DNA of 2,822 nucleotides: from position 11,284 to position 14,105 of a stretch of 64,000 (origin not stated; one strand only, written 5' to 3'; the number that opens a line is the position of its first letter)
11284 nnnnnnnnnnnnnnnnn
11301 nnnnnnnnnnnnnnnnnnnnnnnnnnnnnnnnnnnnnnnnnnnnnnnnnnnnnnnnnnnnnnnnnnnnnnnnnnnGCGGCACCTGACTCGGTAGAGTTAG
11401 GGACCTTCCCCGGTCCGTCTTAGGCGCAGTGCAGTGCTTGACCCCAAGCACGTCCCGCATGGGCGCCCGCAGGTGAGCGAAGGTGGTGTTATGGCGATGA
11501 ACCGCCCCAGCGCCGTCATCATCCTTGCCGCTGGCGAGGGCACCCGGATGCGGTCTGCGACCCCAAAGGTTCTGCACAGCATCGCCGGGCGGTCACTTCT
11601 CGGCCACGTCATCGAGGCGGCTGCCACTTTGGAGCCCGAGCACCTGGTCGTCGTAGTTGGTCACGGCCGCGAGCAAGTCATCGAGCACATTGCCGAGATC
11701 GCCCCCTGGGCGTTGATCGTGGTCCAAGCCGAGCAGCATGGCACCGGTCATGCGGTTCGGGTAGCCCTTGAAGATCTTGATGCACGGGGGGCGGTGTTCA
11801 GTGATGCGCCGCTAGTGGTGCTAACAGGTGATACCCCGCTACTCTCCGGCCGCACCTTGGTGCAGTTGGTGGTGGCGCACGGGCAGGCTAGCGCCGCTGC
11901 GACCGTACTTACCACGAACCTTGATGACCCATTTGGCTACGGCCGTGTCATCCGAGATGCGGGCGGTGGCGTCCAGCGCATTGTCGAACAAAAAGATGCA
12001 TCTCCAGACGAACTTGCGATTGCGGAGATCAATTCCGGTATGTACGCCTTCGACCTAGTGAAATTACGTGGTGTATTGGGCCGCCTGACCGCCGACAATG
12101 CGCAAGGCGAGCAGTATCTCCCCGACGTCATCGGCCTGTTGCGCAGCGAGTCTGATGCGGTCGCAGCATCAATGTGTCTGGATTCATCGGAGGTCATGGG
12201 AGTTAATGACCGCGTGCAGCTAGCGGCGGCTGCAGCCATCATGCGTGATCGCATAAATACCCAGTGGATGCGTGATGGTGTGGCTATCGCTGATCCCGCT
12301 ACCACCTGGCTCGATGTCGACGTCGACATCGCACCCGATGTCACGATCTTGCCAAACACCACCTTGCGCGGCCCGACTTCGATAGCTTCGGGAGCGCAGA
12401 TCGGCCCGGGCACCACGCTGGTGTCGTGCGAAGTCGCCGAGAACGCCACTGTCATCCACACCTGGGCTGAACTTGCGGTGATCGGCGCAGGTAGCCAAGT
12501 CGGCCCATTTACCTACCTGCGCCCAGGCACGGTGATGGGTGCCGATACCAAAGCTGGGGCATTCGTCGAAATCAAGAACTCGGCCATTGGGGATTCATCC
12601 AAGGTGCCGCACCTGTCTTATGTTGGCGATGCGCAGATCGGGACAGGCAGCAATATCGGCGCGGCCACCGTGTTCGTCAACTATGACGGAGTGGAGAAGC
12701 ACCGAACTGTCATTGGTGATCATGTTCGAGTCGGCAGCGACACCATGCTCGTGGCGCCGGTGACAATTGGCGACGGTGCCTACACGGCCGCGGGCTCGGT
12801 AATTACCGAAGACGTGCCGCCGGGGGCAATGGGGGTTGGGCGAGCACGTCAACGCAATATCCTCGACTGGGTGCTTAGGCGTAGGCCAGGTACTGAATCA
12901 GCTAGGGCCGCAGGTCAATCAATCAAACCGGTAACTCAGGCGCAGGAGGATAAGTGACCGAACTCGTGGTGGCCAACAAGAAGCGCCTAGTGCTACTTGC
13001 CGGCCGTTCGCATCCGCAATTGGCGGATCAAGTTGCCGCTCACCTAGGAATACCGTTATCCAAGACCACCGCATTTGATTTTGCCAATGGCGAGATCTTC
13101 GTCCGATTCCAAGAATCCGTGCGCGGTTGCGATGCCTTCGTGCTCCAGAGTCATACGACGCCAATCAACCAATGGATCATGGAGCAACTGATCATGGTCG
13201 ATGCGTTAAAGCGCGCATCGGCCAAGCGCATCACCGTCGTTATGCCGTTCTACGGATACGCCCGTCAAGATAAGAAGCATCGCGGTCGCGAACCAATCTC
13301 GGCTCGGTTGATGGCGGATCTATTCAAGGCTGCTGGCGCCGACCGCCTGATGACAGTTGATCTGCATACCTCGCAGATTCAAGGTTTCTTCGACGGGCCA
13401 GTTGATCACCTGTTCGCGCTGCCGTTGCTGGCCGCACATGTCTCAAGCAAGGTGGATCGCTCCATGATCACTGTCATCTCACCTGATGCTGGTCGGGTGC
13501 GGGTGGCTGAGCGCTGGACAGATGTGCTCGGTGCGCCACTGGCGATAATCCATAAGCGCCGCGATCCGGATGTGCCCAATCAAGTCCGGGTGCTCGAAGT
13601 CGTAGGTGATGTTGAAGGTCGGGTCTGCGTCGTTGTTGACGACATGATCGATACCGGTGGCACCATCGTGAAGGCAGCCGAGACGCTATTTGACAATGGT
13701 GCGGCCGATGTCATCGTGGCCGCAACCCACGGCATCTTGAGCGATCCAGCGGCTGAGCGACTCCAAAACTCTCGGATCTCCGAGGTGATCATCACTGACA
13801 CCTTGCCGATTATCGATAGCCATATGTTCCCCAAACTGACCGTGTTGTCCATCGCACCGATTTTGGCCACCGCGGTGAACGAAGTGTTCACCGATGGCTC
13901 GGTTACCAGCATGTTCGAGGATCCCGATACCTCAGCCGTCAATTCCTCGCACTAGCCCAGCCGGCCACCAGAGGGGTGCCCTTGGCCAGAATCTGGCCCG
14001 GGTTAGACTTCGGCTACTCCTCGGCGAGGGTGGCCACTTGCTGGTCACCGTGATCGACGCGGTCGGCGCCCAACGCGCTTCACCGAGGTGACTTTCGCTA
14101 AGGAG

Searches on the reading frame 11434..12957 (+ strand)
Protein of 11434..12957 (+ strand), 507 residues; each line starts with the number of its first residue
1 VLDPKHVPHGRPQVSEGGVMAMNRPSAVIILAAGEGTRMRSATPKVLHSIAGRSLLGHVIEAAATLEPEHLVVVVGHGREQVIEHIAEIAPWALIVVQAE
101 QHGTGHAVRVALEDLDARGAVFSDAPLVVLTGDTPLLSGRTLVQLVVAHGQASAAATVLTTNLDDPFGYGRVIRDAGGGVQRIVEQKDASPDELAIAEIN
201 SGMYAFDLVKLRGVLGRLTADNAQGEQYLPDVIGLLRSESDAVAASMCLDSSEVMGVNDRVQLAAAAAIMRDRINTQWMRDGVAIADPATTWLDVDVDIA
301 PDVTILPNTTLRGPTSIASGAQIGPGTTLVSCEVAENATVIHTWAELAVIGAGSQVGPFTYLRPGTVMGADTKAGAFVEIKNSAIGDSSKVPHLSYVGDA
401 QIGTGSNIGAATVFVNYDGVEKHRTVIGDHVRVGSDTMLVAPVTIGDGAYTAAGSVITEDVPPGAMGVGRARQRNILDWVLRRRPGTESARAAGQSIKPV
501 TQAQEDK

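Call 8: search_protein_families(library=pfam, proteins=[window:11434-12957:+])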
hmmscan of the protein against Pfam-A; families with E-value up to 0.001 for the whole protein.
window:11434-12957:+ (507 aa): 7 families
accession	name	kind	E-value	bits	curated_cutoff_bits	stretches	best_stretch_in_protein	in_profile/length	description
PF00132.30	Hexapep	-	3.7e-24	83.8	27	3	425-458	2-35/36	Bacterial transferase hexapeptide (six repeats)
PF12804.13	NTP_transf_3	-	2e-18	67.5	27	1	28-162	1-124/160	MobA-like NTP transferase domain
PF00483.29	NTP_transferase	-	1.8e-15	57.6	21.2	1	28-244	2-217/245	Nucleotidyl transferase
PF01128.25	IspD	-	3.5e-07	30.7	27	1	27-151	2-119/221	2-C-methyl-D-erythritol 4-phosphate cytidylyltransferase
PF25084.1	LbH_EIF2B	-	1.6e-06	28.5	54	0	362-448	18-102/105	EIF2B subunit epsilon LbH domain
PF14602.12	Hexapep_2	-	0.00011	22.3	27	1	425-458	2-33/34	Hexapeptide repeat of succinyl-transferase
PF25087.1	GMPPB_C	-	0.00062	19.9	39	0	298-373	6-82/110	GMPPB C-terminal domain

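Call 29: find_related_loci(query=window:11434-12957:+, collection=genome_contigs, flank=10000)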
Query window:11434-12957:+ (507 aa) in genome_contigs; peptide patterns used: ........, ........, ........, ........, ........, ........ (x = any residue, [..] = any of these).
261 stretches matched a pattern; 203 encode a relative of the query (tblastn E <= 1e-3); the best 80 are kept; 80 distinct loci.
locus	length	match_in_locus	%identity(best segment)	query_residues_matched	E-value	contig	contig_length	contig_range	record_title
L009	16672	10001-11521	93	1-507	0e+0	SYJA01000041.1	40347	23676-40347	MAG: Actinomycetota bacterium isolate F1-60-MAGs171 F1-60__c157073, whole genome shotgun sequence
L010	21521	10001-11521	92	1-507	0e+0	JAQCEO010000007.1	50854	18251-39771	MAG: Actinomycetota bacterium isolate casp40-mb.119 NODE_1551_length_50854_cov_0.131908, whole genome shotgun sequence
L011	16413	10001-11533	91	1-507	0e+0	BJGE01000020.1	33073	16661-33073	Actinomycetes bacterium LBMAG_Actinobacteria_hypo.bin8_acSTL DNA, sequence020, whole genome shotgun sequence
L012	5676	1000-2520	90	1-507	0e+0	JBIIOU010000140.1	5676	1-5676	MAG: Candidatus Nanopelagicales bacterium isolate ME2002-11-07_3300042865_group1_bin157 Rohwer_bin351_scaffold_3072_c3,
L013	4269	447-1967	90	1-507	0e+0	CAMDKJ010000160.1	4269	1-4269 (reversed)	MAG: Bifidobacterium breve isolate TE-11nov19-36 genome assembly, contig: TE-11nov19-C48168, whole genome shotgun sequen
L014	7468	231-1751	87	1-507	0e+0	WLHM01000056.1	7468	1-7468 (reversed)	MAG: Actinomycetota bacterium isolate UFOp-RE-4nov15-257 RE-4nov15-257-c56, whole genome shotgun sequence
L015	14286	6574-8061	89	12-507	0e+0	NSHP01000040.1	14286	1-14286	MAG: Actinobacteria bacterium isolate Baikal-G3 Actinobacterium-acI-Baikal-G3-C40, whole genome shotgun sequence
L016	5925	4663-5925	89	1-421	0e+0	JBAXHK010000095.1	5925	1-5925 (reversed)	MAG: Actinomycetes bacterium isolate ELA321 MAG321_95, whole genome shotgun sequence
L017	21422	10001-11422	73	23-496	0e+0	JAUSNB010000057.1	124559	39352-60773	MAG: Actinomycetota bacterium isolate E19_metabat.bin.114 E19_k141_274744, whole genome shotgun sequence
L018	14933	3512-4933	73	23-496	0e+0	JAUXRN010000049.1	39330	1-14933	MAG: Actinomycetota bacterium isolate C12_maxbin.082_sub C12_k141_200755, whole genome shotgun sequence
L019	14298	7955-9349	74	23-487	0e+0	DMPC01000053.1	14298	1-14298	MAG TPA_asm: Actinomycetota bacterium isolate UBA10649 contig_3890, whole genome shotgun sequence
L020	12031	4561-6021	65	8-498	0e+0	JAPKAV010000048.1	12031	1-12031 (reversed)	MAG: Candidatus Nanopelagicales bacterium isolate ANT-21 NODE_3004_length_12031_cov_30.788160, whole genome shotgun sequ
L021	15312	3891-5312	67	24-498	0e+0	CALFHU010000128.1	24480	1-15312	MAG TPA_asm: uncultured actinobacterium isolate ERR2206790_bin.7_CONCOCT_v1.1_MAG genome assembly, contig: ERZ890879.445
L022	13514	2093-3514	66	24-498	0e+0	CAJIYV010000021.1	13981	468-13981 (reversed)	MAG: uncultured actinobacterium isolate FRAM18_bin009 genome assembly, contig: FRAM17_bin009-21, whole genome shotgun se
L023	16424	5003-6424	66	24-498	0e+0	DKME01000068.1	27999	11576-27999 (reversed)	MAG TPA_asm: Actinobacteria bacterium UBA7422 UBA7422_contig_24045, whole genome shotgun sequence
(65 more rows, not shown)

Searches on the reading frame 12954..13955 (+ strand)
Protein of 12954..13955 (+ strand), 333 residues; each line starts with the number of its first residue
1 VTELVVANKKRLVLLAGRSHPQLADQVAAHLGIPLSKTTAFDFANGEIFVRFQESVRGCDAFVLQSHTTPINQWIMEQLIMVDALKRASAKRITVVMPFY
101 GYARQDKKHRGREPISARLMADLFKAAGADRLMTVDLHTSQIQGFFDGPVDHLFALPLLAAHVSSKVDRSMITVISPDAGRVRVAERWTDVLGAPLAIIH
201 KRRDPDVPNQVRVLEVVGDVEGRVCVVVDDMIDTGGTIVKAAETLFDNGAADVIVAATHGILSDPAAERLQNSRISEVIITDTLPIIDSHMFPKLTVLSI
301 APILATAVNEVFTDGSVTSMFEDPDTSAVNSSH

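Call 8: search_protein_families(library=pfam, proteins=[window:12954-13955:+])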
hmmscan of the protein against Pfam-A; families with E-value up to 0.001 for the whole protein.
window:12954-13955:+ (333 aa): 4 families
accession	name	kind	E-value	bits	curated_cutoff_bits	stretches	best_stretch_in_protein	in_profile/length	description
PF13793.12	Pribosyltran_N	-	1.7e-50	170.2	25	1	13-128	2-117/117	N-terminal domain of ribose phosphate pyrophosphokinase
PF14572.12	Pribosyl_synth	-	8.8e-25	88.2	27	1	211-321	72-183/184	Phosphoribosyl synthetase-associated domain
PF00156.33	Pribosyltran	-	2e-13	50.4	26.3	1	160-259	19-124/158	Phosphoribosyl transferase domain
PF14681.12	UPRTase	-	0.00028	20.9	27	1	215-273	113-171/206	Uracil phosphoribosyltransferase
